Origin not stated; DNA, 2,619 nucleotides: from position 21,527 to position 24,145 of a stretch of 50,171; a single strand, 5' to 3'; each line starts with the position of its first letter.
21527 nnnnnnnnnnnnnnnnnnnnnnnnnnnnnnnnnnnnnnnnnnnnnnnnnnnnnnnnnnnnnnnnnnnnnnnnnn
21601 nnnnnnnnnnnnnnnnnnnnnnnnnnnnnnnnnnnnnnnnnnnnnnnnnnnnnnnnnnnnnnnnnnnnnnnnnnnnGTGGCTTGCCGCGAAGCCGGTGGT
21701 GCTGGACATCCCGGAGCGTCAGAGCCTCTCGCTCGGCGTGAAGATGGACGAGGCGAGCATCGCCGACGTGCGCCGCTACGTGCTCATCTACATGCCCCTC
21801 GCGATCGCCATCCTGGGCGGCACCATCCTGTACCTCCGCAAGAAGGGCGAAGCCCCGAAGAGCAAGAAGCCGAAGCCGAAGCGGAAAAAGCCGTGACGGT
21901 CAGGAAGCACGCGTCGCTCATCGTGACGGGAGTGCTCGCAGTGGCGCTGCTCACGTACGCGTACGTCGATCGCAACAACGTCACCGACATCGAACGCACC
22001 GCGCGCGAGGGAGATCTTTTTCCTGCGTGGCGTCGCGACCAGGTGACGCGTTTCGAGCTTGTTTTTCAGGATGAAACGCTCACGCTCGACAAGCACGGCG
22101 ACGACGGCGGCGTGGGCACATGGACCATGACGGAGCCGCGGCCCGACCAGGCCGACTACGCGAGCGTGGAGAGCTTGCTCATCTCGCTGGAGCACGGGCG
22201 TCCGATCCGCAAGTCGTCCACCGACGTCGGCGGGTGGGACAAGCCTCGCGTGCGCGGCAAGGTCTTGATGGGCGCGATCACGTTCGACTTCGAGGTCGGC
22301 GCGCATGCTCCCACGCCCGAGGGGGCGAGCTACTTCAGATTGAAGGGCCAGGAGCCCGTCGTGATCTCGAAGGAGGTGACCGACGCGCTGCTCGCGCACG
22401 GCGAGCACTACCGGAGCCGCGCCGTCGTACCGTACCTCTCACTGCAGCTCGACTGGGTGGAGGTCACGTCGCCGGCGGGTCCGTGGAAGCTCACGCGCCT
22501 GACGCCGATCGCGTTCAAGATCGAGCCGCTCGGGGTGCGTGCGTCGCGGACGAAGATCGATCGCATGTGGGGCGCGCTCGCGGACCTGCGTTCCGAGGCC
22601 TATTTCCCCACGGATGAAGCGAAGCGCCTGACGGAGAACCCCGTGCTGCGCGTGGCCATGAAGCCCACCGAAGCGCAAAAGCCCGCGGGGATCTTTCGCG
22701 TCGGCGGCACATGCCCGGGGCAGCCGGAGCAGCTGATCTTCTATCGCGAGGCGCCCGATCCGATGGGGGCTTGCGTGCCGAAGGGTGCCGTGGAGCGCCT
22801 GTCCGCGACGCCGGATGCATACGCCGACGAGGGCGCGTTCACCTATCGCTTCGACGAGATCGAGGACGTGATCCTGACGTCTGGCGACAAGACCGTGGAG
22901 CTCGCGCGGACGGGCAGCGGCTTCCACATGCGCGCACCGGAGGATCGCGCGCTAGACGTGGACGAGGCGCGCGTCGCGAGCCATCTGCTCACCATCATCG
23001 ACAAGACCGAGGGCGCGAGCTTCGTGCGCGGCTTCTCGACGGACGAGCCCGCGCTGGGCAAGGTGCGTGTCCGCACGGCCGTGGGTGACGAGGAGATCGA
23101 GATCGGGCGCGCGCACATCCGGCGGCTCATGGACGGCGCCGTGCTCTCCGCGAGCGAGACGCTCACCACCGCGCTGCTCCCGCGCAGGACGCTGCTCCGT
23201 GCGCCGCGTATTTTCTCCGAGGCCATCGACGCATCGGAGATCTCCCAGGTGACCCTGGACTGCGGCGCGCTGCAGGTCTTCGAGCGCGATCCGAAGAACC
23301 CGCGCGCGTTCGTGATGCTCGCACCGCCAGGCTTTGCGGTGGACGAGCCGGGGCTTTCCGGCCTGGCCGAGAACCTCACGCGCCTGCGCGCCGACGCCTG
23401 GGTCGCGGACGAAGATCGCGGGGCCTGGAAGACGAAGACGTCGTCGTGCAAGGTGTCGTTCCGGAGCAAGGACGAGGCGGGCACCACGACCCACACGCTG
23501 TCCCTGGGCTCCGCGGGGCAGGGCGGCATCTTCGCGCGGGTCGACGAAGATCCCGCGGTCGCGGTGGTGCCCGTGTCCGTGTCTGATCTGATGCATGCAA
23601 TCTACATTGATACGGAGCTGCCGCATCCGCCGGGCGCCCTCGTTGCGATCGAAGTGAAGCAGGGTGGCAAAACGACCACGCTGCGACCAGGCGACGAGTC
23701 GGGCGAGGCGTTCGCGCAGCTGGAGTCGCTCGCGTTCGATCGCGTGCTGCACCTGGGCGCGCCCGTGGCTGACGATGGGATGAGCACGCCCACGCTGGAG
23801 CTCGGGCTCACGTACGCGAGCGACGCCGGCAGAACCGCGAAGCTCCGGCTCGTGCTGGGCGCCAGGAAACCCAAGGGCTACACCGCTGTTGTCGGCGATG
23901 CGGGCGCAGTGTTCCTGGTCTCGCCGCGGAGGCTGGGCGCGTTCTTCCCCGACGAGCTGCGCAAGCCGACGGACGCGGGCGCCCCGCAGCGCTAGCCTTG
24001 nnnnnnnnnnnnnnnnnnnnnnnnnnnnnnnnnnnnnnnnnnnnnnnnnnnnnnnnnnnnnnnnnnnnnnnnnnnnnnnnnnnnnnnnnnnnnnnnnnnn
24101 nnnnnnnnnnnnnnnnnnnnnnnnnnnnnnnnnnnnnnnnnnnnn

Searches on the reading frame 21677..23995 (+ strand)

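Call 101: search_protein_families(library=pfam, proteins=[window:21677-23995:+], max_evalue=0.0001)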
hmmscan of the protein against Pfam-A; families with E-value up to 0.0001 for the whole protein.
window:21677-23995:+ (772 aa): 1 family
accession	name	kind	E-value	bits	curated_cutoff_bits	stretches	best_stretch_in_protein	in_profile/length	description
PF14238.11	DUF4340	-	1.7e-18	68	25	1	549-677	5-137/183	Domain of unknown function (DUF4340)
